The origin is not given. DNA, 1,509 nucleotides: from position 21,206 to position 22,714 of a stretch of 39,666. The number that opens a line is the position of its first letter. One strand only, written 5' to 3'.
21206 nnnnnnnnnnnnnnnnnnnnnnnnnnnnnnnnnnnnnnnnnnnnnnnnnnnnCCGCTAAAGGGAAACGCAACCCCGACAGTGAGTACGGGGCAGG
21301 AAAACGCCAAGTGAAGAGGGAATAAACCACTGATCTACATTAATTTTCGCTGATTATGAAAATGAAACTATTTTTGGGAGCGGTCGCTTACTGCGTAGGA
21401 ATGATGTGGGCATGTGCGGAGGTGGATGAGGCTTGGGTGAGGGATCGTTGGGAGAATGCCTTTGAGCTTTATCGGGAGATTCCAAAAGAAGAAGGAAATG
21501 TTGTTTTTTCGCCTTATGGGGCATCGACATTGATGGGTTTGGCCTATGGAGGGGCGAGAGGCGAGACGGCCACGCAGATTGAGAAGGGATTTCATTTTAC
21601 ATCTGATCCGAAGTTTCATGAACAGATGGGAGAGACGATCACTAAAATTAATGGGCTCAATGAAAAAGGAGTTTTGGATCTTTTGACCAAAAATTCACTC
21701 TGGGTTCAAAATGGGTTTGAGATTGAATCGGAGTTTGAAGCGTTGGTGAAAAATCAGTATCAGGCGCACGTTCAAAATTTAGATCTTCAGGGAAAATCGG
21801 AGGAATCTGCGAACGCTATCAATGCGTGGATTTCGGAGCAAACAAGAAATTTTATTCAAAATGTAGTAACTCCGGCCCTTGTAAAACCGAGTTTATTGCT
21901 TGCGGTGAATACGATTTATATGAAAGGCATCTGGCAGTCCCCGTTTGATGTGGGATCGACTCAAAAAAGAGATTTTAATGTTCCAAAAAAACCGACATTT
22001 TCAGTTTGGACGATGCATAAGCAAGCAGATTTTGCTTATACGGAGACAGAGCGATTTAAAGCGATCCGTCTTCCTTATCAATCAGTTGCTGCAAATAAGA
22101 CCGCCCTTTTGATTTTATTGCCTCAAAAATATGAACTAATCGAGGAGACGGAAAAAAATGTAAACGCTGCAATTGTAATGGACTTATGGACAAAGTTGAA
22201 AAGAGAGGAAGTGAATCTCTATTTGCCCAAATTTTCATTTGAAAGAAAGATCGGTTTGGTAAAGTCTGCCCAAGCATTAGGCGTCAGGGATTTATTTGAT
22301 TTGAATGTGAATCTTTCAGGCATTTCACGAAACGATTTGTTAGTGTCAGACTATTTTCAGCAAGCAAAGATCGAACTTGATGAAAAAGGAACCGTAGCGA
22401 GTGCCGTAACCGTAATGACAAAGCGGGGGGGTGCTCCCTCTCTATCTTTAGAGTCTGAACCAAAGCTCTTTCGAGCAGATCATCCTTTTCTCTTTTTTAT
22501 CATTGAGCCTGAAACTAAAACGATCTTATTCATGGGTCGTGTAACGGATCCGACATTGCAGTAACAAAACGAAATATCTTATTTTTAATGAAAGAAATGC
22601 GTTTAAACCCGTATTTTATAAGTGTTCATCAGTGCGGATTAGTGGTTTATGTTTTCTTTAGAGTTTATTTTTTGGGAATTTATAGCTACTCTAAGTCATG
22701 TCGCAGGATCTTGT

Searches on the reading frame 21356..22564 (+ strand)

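Call 48: search_protein_families(library=pfam, proteins=[window:21356-22564:+], max_evalue=0.001)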
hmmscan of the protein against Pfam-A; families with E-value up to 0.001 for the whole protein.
window:21356-22564:+ (402 aa): 1 family
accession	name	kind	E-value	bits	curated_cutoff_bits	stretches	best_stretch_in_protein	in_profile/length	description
PF00079.25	Serpin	-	3e-96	323.3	27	1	35-399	7-370/370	Serpin (serine protease inhibitor)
